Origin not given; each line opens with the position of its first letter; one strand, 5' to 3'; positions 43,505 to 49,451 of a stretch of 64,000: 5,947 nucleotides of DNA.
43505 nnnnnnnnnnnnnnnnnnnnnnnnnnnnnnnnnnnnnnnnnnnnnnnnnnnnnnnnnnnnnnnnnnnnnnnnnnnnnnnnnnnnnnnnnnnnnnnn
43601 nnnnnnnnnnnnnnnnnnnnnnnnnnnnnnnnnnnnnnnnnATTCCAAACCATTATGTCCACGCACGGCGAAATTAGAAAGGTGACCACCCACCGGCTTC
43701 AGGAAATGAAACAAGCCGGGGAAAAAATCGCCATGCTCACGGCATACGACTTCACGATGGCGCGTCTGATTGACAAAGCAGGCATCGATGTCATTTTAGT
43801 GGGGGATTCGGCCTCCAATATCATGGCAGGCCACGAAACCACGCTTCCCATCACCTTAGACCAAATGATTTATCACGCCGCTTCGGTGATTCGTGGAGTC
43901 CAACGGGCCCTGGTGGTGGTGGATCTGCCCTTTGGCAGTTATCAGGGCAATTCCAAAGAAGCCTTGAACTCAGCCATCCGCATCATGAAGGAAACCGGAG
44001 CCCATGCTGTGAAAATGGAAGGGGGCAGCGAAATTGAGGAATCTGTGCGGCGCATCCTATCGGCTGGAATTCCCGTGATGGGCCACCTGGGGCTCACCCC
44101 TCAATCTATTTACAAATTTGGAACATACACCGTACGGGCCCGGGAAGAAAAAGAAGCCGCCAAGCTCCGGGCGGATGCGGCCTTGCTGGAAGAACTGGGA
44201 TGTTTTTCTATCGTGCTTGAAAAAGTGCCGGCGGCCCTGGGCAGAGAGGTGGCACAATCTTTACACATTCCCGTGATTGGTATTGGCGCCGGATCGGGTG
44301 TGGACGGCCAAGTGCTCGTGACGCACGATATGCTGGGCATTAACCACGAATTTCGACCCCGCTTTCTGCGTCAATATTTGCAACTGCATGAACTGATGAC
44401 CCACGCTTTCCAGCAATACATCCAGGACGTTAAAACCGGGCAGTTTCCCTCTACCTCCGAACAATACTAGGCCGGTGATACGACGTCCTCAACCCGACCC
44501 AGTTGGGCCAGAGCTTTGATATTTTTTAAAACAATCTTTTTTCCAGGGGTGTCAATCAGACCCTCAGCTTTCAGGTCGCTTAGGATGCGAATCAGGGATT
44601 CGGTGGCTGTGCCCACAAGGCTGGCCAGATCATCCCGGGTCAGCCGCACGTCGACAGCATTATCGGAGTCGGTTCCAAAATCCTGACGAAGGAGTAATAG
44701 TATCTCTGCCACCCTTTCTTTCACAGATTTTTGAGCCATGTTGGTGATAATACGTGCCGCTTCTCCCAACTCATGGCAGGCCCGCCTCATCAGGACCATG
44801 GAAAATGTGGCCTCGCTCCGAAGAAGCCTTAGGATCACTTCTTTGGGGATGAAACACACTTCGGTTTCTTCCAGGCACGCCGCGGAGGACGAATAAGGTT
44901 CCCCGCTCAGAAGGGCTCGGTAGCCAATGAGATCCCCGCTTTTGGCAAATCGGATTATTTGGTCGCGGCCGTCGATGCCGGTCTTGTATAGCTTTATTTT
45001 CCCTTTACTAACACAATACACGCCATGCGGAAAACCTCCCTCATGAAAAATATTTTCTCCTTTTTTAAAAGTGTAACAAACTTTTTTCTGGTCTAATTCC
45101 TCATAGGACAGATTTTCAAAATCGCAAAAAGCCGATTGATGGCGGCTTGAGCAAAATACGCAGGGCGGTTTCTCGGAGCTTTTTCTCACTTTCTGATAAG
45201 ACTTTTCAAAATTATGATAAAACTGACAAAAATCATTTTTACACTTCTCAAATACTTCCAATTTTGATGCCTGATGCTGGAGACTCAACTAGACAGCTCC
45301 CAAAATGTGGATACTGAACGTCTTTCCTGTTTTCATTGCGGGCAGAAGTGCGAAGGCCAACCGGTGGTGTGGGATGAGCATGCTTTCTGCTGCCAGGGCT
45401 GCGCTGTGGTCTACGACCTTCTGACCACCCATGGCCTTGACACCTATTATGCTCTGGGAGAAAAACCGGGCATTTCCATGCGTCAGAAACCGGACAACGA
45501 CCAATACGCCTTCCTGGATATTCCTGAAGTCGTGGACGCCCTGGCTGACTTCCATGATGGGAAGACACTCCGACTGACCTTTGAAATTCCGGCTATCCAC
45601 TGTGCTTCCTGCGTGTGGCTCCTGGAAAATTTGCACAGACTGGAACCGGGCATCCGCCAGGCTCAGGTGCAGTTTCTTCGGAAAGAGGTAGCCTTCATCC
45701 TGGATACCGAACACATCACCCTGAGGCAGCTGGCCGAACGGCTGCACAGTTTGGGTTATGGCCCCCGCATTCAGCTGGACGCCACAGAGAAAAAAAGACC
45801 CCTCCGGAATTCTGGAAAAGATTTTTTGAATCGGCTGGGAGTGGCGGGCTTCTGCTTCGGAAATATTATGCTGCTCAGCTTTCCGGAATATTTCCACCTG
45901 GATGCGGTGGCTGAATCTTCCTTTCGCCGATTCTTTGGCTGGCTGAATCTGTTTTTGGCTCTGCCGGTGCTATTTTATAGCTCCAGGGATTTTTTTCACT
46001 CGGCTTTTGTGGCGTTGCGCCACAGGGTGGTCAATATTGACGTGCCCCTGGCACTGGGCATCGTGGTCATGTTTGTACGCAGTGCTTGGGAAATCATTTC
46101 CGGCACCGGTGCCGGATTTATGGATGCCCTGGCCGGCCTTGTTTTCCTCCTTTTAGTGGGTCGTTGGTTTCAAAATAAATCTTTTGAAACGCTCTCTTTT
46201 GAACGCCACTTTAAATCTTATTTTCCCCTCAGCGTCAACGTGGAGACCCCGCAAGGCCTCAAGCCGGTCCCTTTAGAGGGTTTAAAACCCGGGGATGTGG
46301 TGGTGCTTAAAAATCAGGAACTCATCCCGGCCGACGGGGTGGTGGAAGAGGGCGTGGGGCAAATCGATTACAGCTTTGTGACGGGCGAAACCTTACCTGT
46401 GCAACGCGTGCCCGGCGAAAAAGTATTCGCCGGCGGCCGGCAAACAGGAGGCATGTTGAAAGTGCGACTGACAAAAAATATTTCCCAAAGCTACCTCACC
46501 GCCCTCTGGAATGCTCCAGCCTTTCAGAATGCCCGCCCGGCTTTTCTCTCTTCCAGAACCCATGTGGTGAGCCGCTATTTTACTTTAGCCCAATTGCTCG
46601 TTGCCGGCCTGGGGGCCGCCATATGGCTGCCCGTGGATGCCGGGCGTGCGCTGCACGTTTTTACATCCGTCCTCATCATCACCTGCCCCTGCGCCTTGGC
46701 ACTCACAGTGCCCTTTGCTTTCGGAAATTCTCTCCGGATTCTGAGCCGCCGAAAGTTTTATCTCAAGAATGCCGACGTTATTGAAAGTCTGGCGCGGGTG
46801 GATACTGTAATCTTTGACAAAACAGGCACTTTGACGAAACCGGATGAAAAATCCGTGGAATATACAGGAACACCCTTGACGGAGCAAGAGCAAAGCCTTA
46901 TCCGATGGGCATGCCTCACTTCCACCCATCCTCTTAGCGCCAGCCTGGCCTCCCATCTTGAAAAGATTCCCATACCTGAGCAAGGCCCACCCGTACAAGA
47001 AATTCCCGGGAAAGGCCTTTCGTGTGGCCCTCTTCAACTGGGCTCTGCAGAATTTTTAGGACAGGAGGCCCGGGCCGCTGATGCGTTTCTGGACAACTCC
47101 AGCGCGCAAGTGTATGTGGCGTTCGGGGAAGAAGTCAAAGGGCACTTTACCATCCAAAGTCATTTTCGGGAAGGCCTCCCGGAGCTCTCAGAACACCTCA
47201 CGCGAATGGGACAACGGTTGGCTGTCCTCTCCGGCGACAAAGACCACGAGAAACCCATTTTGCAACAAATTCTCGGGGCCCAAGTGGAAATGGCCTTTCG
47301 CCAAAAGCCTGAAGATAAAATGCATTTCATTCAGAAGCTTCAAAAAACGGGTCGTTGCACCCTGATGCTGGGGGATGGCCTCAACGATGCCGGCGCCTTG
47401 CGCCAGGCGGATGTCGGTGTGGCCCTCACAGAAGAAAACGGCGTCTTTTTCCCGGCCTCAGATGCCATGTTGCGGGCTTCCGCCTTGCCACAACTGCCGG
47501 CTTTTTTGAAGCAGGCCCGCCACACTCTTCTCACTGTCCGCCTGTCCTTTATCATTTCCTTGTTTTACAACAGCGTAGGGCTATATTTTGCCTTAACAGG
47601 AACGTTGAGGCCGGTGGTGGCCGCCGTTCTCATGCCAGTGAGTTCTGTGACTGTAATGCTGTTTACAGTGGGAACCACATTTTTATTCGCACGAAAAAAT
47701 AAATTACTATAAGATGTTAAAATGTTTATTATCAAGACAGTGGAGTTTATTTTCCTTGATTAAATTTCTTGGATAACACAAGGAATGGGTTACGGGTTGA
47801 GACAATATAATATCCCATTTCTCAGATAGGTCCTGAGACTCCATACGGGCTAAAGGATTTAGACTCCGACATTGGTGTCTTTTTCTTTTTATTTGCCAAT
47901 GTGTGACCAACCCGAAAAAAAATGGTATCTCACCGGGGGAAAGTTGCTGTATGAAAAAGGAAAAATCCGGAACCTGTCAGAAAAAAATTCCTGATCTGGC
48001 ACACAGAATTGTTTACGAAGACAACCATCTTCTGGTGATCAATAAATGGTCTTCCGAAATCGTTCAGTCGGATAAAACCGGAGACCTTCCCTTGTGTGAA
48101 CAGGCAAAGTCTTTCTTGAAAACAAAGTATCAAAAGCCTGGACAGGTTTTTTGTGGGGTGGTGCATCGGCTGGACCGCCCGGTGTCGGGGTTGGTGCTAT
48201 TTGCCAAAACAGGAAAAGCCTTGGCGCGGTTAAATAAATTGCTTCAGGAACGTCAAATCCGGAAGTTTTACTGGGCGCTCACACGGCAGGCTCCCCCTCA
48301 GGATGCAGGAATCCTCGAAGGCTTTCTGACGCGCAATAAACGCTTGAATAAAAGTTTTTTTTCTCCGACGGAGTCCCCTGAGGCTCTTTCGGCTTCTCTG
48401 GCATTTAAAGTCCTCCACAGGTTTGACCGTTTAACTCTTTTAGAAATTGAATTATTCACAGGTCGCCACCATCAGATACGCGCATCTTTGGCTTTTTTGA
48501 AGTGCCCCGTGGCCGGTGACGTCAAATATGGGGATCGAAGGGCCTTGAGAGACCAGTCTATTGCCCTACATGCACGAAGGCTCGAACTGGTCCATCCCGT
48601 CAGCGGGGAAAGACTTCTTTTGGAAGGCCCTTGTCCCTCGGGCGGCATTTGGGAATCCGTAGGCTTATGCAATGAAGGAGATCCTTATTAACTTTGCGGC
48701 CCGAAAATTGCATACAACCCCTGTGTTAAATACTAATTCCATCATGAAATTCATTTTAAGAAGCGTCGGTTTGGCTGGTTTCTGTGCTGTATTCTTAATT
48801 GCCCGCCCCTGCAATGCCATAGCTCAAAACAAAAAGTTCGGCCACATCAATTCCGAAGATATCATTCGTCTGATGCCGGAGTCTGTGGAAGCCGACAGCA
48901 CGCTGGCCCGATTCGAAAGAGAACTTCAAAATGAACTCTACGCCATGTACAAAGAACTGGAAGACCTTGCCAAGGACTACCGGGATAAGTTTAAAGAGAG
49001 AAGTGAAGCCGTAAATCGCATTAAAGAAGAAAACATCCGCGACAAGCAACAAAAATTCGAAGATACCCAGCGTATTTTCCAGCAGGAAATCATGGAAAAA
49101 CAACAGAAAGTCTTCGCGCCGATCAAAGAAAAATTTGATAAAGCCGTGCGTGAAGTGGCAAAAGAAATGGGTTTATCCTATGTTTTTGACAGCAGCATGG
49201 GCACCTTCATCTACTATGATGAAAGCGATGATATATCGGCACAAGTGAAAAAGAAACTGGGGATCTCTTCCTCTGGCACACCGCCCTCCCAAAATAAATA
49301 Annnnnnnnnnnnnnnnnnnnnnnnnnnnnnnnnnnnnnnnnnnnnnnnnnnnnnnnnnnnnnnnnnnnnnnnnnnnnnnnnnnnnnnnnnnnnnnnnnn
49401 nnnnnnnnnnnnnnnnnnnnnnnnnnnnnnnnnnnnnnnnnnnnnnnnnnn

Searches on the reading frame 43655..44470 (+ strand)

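Call 42: search_protein_families(library=pfam, proteins=[window:43655-44470:+], max_evalue=0.00001)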
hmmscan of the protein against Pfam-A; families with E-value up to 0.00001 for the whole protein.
window:43655-44470:+ (271 aa): 2 families
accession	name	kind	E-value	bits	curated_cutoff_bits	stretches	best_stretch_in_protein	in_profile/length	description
PF02548.21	Pantoate_transf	-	1.9e-114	381.9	28.7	1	9-266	1-258/259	Ketopantoate hydroxymethyltransferase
PF13714.12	PEP_mutase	-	1.2e-07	32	31.5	1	16-126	2-109/240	Phosphoenolpyruvate phosphomutase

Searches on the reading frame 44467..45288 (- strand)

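Call 42: search_protein_families(library=pfam, proteins=[window:44467-45288:-], max_evalue=0.00001)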
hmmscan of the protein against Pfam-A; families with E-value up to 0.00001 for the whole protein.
window:44467-45288:- (273 aa): 3 families
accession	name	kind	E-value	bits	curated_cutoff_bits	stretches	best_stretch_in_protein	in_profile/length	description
PF00027.35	cNMP_binding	-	9.5e-23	80.4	27.5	1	73-158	3-88/89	Cyclic nucleotide-binding domain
PF13545.12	HTH_Crp_2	-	2e-17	63.3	27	1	191-263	1-70/70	Crp-like helix-turn-helix domain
PF00325.26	Crp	-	5.2e-06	26.5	21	1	215-245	2-32/32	Bacterial regulatory proteins, crp family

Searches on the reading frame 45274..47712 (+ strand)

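Call 42: search_protein_families(library=pfam, proteins=[window:45274-47712:+], max_evalue=0.00001)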
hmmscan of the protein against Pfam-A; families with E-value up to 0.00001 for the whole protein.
window:45274-47712:+ (812 aa): 4 families
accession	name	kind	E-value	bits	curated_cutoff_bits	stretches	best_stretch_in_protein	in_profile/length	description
PF00122.25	E1-E2_ATPase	-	1.5e-34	119.6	28.1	1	321-493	7-181/181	E1-E2 ATPase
PF00702.32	Hydrolase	-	8.5e-23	82.2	26.4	1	509-713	1-191/191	haloacid dehalogenase-like hydrolase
PF12156.14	ATPase-cat_bd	-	2e-11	44.9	27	1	18-91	1-82/86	Putative metal-binding domain of cation transport ATPase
PF00403.32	HMA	-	1.5e-07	32.1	24.8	1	102-162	1-61/62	Heavy-metal-associated domain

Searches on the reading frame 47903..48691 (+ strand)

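Call 42: search_protein_families(library=pfam, proteins=[window:47903-48691:+], max_evalue=0.00001)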
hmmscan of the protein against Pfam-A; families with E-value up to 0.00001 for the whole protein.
window:47903-48691:+ (262 aa): 1 family
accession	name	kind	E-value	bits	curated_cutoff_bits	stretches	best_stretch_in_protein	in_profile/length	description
PF00849.27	PseudoU_synth_2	-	1.1e-29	104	26.8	1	42-197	1-151/152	RNA pseudouridylate synthase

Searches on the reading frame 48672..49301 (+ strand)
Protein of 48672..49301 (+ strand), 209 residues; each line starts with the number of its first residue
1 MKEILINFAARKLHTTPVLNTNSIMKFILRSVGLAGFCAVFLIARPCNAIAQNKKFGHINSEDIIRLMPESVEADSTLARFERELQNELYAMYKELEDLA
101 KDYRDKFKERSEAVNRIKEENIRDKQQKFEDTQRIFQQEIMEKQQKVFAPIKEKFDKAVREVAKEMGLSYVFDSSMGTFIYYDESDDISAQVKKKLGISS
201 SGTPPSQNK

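Call 42: search_protein_families(library=pfam, proteins=[window:48672-49301:+], max_evalue=0.00001)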
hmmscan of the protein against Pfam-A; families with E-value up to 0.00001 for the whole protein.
window:48672-49301:+ (209 aa): 1 family
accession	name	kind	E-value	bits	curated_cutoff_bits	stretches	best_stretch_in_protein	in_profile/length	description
PF03938.19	OmpH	-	7.9e-30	104.4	32.4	1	55-196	1-141/141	Outer membrane protein (OmpH-like)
